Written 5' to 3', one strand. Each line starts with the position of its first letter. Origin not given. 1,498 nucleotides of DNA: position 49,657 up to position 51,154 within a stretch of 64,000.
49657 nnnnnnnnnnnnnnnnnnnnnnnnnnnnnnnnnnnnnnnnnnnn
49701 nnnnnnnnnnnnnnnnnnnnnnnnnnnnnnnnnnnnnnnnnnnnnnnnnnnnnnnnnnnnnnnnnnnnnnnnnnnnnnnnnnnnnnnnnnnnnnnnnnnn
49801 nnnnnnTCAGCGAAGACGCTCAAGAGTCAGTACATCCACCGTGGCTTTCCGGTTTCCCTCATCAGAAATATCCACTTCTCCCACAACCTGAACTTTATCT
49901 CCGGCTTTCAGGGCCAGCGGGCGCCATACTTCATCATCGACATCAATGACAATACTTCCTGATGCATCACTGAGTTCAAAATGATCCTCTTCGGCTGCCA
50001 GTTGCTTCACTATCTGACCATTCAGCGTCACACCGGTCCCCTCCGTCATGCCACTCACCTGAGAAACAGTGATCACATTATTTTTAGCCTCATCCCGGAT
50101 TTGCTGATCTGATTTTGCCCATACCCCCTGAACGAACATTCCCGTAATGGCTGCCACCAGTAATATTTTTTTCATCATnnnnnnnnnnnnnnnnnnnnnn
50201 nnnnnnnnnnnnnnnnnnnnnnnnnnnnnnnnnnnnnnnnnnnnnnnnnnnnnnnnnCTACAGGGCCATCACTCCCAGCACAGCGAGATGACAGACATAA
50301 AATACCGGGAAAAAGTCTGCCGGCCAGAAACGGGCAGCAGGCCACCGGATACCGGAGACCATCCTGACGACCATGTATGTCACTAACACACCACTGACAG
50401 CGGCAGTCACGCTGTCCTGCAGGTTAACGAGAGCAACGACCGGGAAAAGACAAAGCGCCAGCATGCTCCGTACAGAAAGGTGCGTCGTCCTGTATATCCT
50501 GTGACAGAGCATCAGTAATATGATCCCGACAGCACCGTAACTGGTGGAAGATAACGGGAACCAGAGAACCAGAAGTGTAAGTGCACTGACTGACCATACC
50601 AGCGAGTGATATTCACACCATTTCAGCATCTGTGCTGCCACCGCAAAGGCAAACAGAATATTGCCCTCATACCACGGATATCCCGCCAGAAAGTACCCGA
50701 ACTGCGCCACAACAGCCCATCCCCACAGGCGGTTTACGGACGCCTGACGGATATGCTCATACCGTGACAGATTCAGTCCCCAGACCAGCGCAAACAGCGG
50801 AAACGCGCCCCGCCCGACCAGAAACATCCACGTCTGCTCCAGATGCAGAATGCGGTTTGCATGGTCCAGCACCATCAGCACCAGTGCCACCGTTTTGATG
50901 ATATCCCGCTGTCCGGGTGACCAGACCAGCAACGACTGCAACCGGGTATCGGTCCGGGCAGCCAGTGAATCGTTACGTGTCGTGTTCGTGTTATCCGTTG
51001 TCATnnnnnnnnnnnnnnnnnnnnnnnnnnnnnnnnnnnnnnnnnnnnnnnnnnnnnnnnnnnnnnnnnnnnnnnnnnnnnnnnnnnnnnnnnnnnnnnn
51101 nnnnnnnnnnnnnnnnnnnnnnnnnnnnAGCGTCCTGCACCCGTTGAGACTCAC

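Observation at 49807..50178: YgiW/BOF-family gene between traX and finO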

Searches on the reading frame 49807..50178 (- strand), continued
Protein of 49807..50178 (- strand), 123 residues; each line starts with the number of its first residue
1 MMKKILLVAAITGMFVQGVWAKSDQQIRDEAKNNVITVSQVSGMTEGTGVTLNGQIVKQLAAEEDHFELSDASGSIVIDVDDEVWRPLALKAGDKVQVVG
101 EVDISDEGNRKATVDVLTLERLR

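Call 62: find_encoding_contigs(protein=P0010, flank=6000, max_places=3)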
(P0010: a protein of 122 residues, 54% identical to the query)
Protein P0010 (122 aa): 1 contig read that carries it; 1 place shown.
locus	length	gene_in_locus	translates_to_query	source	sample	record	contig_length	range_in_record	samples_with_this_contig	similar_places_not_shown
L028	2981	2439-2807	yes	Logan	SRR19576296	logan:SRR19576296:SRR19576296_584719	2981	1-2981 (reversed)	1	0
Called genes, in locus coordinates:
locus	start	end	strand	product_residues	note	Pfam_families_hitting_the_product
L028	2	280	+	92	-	?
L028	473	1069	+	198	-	PF01810:LysE (weak)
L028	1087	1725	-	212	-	PF09335:VTT_dom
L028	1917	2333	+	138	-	PF07681:DoxX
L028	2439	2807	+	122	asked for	PF04076:BOF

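Call 63: find_encoding_contigs(protein=P0011, flank=6000, max_places=3)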
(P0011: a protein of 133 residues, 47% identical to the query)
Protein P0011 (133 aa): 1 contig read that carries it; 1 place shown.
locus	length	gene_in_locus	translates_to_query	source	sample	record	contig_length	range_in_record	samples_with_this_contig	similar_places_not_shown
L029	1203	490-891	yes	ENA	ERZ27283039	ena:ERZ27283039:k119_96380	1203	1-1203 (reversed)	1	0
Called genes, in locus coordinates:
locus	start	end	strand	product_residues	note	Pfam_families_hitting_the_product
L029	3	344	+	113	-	?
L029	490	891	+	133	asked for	PF04076:BOF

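Call 64: find_encoding_contigs(protein=P0012, flank=6000, max_places=3)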
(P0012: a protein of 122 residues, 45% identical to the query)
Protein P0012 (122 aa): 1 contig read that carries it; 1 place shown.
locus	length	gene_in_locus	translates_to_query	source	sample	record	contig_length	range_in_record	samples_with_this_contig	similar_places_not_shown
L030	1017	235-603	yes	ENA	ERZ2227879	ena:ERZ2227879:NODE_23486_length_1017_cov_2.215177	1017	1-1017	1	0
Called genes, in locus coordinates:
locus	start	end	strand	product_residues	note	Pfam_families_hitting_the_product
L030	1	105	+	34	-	?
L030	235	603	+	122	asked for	PF04076:BOF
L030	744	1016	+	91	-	?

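Call 66: find_related_loci(query=A4, collection=genome_contigs, flank=6000)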
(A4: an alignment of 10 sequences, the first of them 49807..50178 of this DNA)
Query A4 (123 aa) in genome_contigs; peptide patterns used: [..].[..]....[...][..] (x = any residue, [..] = any of these).
600 stretches matched a pattern (row limit reached: there are more); 5 encode a relative of the query (tblastn E <= 1e-3); 5 distinct loci.
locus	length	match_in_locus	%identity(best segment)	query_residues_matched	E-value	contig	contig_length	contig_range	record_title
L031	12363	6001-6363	50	1-123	6e-32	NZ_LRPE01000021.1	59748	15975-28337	Acinetobacter lactucae strain NRRL B-41902 Acinetobacter_sp_NRRL_B-41902_contig_28, whole genome shotgun sequence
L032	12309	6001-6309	51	17-123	1e-30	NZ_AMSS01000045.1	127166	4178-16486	Acinetobacter sp. WC-141 ctg7180000006332, whole genome shotgun sequence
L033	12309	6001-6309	52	1-103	8e-29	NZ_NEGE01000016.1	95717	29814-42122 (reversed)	Acinetobacter sp. ANC 4169 Contig16, whole genome shotgun sequence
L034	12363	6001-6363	50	1-123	4e-27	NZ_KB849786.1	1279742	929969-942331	Acinetobacter pittii ATCC 19004 = CIP 70.29 acLZE-supercont1.10, whole genome shotgun sequence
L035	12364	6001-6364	48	1-123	7e-18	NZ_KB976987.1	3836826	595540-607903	Acinetobacter pittii ANC 4050 acLsm-supercont-complete, whole genome shotgun sequence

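Call 70: search_protein_families(library=phrogs, proteins=[window:49807-50178:-], max_evalue=0.01)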
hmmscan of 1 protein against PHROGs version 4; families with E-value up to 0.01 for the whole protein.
window:49807-50178:- (123 aa): 2 families
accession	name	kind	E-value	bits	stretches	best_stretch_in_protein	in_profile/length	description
phrog_1230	-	unknown function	6.1e-15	56.5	1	2-118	1-109/114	-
phrog_24794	-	unknown function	7.9e-09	36.9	1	52-104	1-51/67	-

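Call 71: search_protein_families(library=padloc, proteins=[window:49807-50178:-], max_evalue=0.01)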
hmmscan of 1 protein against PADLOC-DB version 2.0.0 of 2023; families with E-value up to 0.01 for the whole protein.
window:49807-50178:- (123 aa): 0 families
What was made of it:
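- Tried and rejected: PADLOC returned no hit (call 71).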

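Call 73: search_dna_similar(query=window:49807-50178:-, collection=phages, mode=protein, max_rows=25, rows=spread, max_evalue=0.001)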
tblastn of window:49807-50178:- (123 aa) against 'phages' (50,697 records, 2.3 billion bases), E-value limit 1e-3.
Records with a match: 48; places in all: 50; records where one place covers at least 80% of the query: 47.
Best place of each record, by identity: <60% 48.
By first word of the organism name: Escherichia 31; Stx2-converting 4; Stx 4; Enterobacteria 3; Acinetobacter 2; Stx2a-converting 2; Stx2 1; Pseudomonas 1.
By host as written in the record: - 9; Escherichia coli O157:H7 Morioka V526 4; Escherichia coli O157:H7 strain 981795 2; Escherichia coli O157:H7 str. Min27 2; Escherichia sp.; serotype: O112 1; Escherichia sp.; serotype: O157:H7; subtype: Stx2a 1; Escherichia coli O157:H7, strain RIMD0509894 1; Escherichia coli O157:H7 1; and 27 more.
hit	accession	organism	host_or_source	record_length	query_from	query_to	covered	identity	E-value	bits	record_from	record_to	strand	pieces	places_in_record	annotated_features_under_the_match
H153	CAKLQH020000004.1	Acinetobacter phage MD-2021a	not known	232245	20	122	84%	44.7%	2e-18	85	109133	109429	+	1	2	protein YgiW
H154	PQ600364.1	Escherichia phage phiSTEC1589-Stx1c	Escherichia sp.; serotype: O112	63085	2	103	83%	37.3%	8e-9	57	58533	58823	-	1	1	DUF6682 family protein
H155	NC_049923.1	Stx2-converting phage Stx2a_WGPS9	Escherichia coli O157:H7 strain 981795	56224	2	103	83%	36.3%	3e-8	56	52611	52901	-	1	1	YgiW/YdeI family stress tolerance OB fold protein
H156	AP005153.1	Escherichia Stx1 converting phage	Escherichia coli O157:H7 Morioka V526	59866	2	103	83%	36.3%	3e-8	56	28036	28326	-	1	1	hypothetical protein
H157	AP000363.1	Enterobacteria phage VT2-Sakai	Escherichia coli O157:H7, strain ...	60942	2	103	83%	36.3%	3e-8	56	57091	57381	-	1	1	hypothetical protein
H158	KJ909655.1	Escherichia Stx1-converting recombinant phage HUN/2013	Escherichia coli O157:H7 Sakai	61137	2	103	83%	36.3%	3e-8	56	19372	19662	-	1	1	protein ygiW precursor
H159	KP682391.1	Escherichia phage PA51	Escherichia coli PA51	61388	2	103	83%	36.3%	3e-8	56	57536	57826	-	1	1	protein ygiW precursor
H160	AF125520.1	Escherichia phage 933W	Escherichia coli O157:H7, strain EDL933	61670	2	103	83%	36.3%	3e-8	56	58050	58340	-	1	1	L0136: hypothetical protein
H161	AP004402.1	Stx2 converting phage I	Escherichia coli O157:H7 Okayama O-27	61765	2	103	83%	36.3%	3e-8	56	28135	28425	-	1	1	hypothetical protein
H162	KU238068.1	Stx converting phage vB_EcoS_P32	-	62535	2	103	83%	36.3%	3e-8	56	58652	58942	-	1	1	YgiW protein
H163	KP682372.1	Escherichia phage PA4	Escherichia coli PA4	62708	2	103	83%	36.3%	3e-8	56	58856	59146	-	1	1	protein ygiW precursor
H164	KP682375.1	Escherichia phage PA11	Escherichia coli PA11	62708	2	103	83%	36.3%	3e-8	56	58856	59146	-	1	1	protein ygiW precursor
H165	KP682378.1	Escherichia phage PA18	Escherichia coli PA18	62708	2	103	83%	36.3%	3e-8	56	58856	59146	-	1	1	protein ygiW precursor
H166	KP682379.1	Escherichia phage PA21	Escherichia coli PA21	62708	2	103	83%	36.3%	3e-8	56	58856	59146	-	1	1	protein ygiW precursor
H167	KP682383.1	Escherichia phage PA30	Escherichia coli PA30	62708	2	103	83%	36.3%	3e-8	56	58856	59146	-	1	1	protein ygiW precursor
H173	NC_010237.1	Escherichia phage Min27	Escherichia coli O157:H7 str. Min27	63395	2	103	83%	36.3%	3e-8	56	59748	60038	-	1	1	YgiW/YdeI family stress tolerance OB fold protein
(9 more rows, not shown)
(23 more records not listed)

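Call 75: get_annotated_region(hit=H173, flank=3500)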
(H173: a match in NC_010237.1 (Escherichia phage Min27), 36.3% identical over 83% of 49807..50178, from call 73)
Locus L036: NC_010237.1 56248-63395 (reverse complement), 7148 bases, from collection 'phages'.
description: Enterobacteria phage Min27, complete genome.
organism: Escherichia phage Min27 (NCBI taxid 489779)
taxonomy: Viruses; Duplodnaviria; Heunggongvirae; Uroviricota; Caudoviricetes; Sepvirinae; Traversvirus; Traversvirus min27
host: Escherichia coli O157:H7 str. Min27; source: -; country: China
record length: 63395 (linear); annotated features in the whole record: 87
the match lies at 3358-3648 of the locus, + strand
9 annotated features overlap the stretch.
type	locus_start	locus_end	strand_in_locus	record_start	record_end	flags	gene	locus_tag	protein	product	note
CDS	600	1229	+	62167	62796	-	-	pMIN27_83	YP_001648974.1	anti-repressor Ant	-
CDS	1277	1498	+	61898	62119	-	-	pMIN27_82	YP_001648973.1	DksA-like zinc-finger protein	-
CDS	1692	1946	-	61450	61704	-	-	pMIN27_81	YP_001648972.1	hypothetical protein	-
CDS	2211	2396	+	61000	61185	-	-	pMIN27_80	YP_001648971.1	DUF551 domain-containing protein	-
CDS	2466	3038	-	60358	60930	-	-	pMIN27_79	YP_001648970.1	hypothetical protein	-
CDS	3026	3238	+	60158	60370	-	mokW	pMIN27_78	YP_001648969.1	MokW-like host killing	prophage maintenance; modulation of host cell killing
CDS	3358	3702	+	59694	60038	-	-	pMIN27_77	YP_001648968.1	YgiW/YdeI family stress tolerance OB fold protein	similar to hypothetical YgiW and YdeI proteins of Escherichia coli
CDS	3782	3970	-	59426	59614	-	-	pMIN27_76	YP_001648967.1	hypothetical protein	-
CDS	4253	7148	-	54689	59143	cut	-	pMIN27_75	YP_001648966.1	hypothetical protein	-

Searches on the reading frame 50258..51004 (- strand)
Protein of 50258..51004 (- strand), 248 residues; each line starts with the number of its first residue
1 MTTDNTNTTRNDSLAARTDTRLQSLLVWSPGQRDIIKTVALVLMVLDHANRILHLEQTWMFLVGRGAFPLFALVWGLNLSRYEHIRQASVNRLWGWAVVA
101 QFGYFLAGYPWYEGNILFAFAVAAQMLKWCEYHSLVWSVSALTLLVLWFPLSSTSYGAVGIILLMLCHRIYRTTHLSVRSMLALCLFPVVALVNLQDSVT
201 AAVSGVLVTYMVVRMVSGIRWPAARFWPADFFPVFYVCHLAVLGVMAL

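Call 3: search_protein_families(library=pfam, proteins=[window:50258-51004:-], max_evalue=0.01)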
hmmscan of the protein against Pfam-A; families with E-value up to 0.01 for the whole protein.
window:50258-51004:- (248 aa): 1 family
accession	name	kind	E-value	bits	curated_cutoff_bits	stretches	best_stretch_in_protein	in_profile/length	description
PF05857.17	TraX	-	1.3e-45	156.4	25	1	32-246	1-216/217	TraX protein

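Call 4: search_protein_families(library=ncbifam, proteins=[window:50258-51004:-], max_evalue=0.01)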
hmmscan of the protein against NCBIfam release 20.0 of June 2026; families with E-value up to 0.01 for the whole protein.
window:50258-51004:- (248 aa): 3 families
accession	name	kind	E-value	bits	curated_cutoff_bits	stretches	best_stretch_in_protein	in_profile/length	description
NF010260.0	PRK13706.1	equivalog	1.1e-118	395.5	419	1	1-248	1-248/248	conjugal transfer pilus acetylase TraX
TIGR02755.1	TraX_Ftype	equivalog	1.5e-93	313.1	149.35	1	25-247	1-223/224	type-F conjugative transfer system pilin acetylase TraX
NF010454.0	PRK13882.1-1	subfamily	1.2e-17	64.4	206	1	31-247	4-205/209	conjugal transfer protein TrbP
